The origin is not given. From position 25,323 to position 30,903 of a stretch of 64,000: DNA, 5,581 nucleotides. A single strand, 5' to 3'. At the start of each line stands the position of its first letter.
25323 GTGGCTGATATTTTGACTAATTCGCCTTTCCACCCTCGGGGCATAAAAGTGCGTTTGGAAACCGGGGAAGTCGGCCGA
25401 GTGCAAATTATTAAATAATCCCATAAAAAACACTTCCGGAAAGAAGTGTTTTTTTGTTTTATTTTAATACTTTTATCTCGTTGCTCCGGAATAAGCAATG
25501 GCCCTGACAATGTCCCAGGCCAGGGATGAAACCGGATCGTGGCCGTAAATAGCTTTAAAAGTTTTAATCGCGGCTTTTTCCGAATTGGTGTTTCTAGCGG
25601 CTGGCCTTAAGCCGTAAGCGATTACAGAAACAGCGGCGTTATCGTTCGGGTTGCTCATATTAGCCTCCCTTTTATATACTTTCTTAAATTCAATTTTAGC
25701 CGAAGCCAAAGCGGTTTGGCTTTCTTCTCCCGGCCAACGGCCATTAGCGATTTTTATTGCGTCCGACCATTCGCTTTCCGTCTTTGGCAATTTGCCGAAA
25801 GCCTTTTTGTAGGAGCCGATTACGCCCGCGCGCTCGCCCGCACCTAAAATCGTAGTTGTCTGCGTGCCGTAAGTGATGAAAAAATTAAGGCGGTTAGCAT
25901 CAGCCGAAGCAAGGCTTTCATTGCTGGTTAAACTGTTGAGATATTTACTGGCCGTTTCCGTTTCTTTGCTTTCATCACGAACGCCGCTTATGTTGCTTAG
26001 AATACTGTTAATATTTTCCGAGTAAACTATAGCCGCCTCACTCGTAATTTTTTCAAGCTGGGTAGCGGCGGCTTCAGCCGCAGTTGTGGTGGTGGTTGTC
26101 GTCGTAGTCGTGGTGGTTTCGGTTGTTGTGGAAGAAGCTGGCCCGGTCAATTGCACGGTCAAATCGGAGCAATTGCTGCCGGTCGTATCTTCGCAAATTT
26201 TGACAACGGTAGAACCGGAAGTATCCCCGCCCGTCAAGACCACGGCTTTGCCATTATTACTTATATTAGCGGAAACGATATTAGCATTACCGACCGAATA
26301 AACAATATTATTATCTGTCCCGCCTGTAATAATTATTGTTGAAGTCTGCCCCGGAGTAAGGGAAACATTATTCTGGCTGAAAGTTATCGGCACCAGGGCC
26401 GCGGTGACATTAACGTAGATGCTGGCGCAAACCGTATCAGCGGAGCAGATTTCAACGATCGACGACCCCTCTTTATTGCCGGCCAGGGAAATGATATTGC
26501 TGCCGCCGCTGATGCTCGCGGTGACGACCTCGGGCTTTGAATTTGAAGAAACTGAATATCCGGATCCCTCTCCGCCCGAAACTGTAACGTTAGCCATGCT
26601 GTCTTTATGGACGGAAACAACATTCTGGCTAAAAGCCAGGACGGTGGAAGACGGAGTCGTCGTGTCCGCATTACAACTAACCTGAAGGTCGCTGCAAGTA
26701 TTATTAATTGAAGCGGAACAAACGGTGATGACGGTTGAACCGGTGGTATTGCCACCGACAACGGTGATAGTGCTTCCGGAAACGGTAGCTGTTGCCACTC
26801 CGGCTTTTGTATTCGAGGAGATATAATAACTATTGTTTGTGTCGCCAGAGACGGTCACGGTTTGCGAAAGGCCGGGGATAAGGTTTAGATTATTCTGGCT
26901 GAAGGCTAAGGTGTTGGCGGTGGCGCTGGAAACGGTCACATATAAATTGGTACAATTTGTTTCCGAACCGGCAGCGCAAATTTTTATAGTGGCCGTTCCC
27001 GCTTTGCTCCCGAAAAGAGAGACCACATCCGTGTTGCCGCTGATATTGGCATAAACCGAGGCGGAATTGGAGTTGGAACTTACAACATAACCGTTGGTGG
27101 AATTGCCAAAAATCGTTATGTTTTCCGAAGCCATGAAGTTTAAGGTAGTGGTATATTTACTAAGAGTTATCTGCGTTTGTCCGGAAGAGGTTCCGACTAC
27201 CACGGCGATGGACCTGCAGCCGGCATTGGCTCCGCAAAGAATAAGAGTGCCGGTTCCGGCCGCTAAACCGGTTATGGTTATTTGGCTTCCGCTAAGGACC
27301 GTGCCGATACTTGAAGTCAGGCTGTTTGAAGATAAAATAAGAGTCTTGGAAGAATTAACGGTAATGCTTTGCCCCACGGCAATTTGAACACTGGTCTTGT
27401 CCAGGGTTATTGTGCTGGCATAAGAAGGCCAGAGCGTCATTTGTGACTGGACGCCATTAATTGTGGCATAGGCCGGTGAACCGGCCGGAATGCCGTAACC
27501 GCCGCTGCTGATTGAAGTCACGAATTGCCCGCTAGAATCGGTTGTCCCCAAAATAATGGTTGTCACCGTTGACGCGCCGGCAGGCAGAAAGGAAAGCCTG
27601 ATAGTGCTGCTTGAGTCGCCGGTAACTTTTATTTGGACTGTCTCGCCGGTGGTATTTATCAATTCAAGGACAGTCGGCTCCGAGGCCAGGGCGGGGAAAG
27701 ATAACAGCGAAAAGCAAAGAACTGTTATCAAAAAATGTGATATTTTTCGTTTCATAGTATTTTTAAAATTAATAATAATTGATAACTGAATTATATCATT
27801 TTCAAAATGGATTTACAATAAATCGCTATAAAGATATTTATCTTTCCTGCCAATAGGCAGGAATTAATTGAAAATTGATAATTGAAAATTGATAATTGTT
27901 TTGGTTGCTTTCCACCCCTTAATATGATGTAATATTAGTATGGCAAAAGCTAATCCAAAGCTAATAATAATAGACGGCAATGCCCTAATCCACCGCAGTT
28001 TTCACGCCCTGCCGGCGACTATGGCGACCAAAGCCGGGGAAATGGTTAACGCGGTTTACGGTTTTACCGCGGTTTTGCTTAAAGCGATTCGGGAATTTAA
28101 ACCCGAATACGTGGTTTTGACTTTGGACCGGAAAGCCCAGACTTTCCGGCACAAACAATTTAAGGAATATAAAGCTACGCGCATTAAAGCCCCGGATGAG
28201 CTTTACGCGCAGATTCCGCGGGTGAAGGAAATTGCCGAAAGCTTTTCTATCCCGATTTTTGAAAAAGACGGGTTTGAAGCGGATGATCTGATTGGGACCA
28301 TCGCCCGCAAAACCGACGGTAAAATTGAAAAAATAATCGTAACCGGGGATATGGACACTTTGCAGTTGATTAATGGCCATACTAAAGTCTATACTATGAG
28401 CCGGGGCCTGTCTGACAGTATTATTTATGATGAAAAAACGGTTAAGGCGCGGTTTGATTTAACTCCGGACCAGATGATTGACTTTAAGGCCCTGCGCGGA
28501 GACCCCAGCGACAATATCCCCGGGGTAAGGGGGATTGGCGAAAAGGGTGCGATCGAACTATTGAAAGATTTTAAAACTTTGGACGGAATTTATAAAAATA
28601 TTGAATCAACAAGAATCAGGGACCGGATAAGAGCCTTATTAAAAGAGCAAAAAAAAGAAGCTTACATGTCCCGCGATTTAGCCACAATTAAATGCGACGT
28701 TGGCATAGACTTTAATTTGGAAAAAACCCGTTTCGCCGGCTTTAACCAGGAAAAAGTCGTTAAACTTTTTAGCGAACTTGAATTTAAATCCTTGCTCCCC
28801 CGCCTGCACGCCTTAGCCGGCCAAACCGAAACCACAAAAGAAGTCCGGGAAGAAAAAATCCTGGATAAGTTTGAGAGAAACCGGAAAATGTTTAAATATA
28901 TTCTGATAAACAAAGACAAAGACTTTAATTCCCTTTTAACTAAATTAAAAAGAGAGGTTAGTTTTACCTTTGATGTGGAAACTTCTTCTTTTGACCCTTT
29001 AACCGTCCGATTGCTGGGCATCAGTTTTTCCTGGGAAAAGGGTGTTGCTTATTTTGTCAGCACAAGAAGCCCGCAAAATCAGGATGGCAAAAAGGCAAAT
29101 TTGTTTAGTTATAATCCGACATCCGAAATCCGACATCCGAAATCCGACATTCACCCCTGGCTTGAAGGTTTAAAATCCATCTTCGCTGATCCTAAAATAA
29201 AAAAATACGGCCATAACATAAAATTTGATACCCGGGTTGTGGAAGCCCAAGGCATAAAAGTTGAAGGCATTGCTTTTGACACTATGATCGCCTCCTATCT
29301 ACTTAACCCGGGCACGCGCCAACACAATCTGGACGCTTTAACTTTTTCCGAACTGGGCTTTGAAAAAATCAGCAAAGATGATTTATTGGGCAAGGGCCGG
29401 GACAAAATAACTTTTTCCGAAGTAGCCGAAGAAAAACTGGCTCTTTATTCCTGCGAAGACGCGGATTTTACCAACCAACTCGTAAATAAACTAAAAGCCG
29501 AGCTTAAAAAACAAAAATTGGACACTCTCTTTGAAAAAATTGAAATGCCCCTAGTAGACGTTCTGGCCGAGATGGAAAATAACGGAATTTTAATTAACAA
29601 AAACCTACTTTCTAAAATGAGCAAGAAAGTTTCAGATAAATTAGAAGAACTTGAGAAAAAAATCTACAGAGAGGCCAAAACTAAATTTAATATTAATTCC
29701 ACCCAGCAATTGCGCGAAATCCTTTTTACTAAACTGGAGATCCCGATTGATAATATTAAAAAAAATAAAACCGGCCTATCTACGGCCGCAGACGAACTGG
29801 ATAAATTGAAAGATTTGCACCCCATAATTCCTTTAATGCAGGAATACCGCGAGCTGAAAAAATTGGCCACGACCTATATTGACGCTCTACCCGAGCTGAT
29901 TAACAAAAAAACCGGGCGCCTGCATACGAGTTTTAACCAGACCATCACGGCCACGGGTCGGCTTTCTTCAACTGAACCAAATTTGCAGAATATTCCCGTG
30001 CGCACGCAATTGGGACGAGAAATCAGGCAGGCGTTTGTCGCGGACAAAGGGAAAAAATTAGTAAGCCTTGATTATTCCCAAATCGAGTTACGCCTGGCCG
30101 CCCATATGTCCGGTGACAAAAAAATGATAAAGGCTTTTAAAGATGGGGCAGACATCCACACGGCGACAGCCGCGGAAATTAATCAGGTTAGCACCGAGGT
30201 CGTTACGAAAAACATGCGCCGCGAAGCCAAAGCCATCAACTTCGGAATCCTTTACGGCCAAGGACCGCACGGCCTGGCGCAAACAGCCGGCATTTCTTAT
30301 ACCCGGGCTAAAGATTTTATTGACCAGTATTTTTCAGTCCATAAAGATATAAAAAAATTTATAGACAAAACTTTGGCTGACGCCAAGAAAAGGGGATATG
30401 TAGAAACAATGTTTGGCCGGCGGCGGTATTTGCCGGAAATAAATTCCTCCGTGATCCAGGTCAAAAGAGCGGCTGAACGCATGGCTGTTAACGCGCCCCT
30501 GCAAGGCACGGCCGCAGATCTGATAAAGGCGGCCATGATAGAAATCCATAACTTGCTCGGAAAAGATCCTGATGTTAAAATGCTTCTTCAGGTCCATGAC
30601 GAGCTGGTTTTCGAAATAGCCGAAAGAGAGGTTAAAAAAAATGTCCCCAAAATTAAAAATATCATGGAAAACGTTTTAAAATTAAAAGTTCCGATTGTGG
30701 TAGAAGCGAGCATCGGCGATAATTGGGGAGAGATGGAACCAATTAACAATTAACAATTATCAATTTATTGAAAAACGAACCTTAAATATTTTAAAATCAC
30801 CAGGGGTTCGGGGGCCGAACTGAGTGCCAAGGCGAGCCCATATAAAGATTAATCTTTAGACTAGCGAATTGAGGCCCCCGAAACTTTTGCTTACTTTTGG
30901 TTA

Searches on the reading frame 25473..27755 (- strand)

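Call 12: search_protein_families(library=pfam, proteins=[window:25473-27755:-])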
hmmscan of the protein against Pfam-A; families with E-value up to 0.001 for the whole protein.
window:25473-27755:- (760 aa): 1 family
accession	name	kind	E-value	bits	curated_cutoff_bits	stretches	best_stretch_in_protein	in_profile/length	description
PF17753.7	Ig_mannosidase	-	1.3e-07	31.6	22.6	0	429-478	14-60/81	Ig-fold domain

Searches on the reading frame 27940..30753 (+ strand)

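Call 12: search_protein_families(library=pfam, proteins=[window:27940-30753:+])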
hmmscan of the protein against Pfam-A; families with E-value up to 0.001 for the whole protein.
window:27940-30753:+ (937 aa): 5 families
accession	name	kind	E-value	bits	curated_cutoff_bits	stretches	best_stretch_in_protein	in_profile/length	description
PF00476.26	DNA_pol_A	-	2.8e-155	517.4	34.3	1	555-931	2-381/381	DNA polymerase family A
PF02739.22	5_3_exonuc_N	-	3.6e-51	173.6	34.3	1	7-172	1-163/164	5'-3' exonuclease, N-terminal resolvase-like domain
PF01367.25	5_3_exonuc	-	1.6e-30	105.9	40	1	175-270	2-96/97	5'-3' exonuclease, C-terminal SAM fold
PF01612.26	DNA_pol_A_exo1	-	2.6e-25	89.6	23.6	1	321-522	2-172/173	3'-5' exonuclease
PF22619.2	DNA_polI_exo1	-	1.3e-11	44.9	27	1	410-487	39-116/140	DNA polymerase I, ribonuclease H-like domain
